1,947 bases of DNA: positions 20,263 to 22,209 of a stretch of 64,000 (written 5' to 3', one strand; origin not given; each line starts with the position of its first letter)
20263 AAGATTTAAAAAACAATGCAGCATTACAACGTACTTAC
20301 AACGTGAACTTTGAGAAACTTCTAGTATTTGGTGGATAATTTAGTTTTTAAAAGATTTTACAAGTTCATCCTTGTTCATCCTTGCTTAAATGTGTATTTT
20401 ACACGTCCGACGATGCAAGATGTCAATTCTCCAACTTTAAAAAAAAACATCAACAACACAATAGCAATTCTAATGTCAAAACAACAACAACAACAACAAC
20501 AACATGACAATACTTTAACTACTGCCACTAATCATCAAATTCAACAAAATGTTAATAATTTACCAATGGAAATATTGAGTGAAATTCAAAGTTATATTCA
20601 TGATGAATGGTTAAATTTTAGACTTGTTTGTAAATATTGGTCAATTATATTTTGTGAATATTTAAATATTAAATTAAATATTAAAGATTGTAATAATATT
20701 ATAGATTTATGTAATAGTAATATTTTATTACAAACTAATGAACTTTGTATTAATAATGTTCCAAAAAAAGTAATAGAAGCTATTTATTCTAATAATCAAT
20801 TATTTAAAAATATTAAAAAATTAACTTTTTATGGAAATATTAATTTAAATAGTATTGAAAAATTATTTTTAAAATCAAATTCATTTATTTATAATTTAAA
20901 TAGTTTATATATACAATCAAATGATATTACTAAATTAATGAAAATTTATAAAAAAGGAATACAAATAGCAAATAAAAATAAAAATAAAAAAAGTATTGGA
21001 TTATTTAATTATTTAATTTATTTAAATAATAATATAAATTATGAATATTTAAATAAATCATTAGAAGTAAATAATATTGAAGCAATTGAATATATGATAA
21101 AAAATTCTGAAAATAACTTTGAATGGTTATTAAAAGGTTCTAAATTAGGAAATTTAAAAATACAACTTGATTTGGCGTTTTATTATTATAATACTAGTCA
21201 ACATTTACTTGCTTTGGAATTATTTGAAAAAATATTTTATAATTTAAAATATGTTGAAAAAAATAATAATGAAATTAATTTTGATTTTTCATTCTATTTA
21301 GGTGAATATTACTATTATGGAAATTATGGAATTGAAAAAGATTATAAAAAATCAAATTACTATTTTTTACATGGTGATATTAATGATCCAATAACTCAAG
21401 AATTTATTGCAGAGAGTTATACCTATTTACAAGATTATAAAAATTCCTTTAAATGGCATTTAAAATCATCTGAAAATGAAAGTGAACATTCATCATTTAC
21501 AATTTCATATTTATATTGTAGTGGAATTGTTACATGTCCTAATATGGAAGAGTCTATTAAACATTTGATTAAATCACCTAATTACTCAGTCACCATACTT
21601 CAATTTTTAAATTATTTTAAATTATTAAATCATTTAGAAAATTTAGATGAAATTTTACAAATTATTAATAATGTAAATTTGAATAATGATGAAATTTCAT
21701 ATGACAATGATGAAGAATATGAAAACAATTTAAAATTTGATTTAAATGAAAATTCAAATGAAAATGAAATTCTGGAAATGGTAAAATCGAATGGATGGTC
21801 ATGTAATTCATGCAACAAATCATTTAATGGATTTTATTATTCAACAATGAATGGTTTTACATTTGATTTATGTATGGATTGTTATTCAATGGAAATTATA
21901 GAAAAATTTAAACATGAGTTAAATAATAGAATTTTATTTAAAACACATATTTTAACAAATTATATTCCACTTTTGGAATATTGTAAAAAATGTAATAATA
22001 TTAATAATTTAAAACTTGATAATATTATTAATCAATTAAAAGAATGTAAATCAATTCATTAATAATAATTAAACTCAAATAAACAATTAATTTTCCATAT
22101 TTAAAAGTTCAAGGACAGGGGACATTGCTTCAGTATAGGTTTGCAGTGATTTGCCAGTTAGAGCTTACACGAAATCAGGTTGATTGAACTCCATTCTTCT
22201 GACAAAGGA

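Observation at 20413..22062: Two-member family: F-box-like N-terminus + Sel1 repeats + a conserved, apparently undescribed C-terminal Cys-rich module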

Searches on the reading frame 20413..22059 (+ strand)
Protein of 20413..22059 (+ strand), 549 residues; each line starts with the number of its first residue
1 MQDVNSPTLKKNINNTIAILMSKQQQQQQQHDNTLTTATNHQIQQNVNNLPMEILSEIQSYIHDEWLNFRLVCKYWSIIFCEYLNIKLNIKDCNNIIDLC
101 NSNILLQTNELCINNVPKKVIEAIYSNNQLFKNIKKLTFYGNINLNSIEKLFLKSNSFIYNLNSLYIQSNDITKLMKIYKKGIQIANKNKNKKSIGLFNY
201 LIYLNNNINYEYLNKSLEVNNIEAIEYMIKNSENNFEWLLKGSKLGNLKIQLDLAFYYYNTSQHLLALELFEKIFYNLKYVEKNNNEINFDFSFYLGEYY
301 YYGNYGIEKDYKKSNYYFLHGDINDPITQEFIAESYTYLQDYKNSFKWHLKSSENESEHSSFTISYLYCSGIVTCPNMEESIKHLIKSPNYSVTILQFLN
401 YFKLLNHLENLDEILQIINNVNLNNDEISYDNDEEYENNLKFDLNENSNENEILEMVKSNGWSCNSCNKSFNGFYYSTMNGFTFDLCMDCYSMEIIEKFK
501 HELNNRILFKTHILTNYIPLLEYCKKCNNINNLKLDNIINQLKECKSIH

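Call 5: search_protein_families(library=pfam, proteins=[window:20413-22059:+], max_evalue=1)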
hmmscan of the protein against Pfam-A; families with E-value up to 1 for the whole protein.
window:20413-22059:+ (549 aa): 4 families
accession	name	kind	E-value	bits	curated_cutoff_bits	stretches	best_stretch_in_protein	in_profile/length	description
PF12937.12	F-box-like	-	7.9e-05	22.8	24.3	1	48-80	2-35/47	F-box-like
PF00569.23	ZZ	-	0.00012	22.3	21.4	1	459-493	2-37/45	Zinc finger, ZZ type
PF08238.18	Sel1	-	0.044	14.8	30.7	1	294-318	5-28/36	Sel1 repeat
PF13424.12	TPR_12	-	0.18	12.5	30.1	0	250-274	5-29/77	Tetratricopeptide repeat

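Call 39: find_homologous_proteins(query=A4, max_evalue=1e-8)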
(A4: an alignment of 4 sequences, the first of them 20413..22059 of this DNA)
Query A4 (4 sequences) (549 aa, profile of the alignment): 9 proteins with E <= 1e-8 among 8000 candidates.
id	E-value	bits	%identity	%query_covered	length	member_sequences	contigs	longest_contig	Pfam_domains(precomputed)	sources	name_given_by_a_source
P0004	4.9e-55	206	24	17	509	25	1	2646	PF14487.13,PF08238.19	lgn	-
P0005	1.3e-47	181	24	16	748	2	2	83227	PF23310.2,PF13432.13,PF08238.19,PF20308.5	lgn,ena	-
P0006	4.6e-41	160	30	21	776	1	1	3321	PF04212.25,PF13432.13,PF08238.19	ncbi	-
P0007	2.6e-29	121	43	4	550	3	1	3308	PF08238.19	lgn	-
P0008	2.9e-24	104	23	17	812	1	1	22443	PF08238.19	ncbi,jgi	jgi:hypothetical protein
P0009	3.1e-20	91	48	4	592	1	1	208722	PF07714.24,PF00069.32,PF08238.19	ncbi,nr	ncbi:kinase-like domain-containing protein [Rhizophagus diaphanus]|nr:kinase-like domain-containing 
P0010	9.1e-20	89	27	35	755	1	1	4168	PF13424.13,PF13432.13,PF08238.19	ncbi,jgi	jgi:TPR repeat protein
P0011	5.9e-17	80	28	9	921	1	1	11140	PF25062.2,PF12895.14,PF13424.13,PF23310.2,PF08238.19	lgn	-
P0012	6.3e-11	60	20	39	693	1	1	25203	PF01582.26,PF13676.12,PF08238.19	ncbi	-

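Call 53: list_cluster_members(proteins=[window:20413-22059:+, window:20473-22059:+, window:20566-22059:+, window:20938-22059:+, window:21094-22059:+, window:53800-55491:+, window:19428-20255:-])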
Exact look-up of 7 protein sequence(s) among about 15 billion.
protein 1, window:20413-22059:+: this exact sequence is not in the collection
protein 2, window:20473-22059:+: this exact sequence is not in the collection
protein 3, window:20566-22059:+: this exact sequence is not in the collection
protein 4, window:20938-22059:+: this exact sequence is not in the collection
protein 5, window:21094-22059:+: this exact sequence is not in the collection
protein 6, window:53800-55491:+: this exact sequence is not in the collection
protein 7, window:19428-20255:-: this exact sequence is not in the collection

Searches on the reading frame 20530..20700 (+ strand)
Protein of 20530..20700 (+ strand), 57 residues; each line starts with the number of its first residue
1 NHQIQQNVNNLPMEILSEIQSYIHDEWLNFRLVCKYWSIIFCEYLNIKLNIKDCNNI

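Call 42: search_protein_families(library=pfam, proteins=[window:20530-20700:+], max_evalue=10)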
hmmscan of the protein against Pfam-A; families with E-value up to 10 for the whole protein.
seq(57 aa): 2 families
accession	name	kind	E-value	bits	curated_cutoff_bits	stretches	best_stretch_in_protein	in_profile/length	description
PF12937.12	F-box-like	-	2.2e-06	27.7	24.3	1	9-41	2-35/47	F-box-like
PF00646.38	F-box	-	0.016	15.6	20.5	1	10-41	3-35/43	F-box domain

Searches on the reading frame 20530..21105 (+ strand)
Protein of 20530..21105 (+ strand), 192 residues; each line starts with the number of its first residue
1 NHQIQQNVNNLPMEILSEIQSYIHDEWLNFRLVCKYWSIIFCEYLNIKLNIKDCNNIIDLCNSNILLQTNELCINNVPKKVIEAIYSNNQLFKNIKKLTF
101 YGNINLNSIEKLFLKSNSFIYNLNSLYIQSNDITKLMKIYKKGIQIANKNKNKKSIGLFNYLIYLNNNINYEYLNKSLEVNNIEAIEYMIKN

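Call 41: search_solved_structures(query=A5, max_evalue=10, show_alignments=3)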
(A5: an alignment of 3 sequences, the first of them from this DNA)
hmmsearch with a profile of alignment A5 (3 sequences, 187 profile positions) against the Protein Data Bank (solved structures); distinct sequences matched with E-value up to 10: 4.
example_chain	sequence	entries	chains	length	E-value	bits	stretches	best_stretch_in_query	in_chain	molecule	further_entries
1wf2_A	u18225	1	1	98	0.39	13.9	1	118-165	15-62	Heterogeneous nuclear ribonucleoproteins C1/C2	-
2mxy_A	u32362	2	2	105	0.42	13.8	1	118-165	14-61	Heterogeneous nuclear ribonucleoproteins C1/C2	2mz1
9o04_C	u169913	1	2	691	0.44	13.7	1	6-40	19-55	F-box only protein 42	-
2p1m_B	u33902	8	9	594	1.4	12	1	7-43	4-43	TRANSPORT INHIBITOR RESPONSE 1 protein | TRANSPORT INHIBITOR RESPONSE 1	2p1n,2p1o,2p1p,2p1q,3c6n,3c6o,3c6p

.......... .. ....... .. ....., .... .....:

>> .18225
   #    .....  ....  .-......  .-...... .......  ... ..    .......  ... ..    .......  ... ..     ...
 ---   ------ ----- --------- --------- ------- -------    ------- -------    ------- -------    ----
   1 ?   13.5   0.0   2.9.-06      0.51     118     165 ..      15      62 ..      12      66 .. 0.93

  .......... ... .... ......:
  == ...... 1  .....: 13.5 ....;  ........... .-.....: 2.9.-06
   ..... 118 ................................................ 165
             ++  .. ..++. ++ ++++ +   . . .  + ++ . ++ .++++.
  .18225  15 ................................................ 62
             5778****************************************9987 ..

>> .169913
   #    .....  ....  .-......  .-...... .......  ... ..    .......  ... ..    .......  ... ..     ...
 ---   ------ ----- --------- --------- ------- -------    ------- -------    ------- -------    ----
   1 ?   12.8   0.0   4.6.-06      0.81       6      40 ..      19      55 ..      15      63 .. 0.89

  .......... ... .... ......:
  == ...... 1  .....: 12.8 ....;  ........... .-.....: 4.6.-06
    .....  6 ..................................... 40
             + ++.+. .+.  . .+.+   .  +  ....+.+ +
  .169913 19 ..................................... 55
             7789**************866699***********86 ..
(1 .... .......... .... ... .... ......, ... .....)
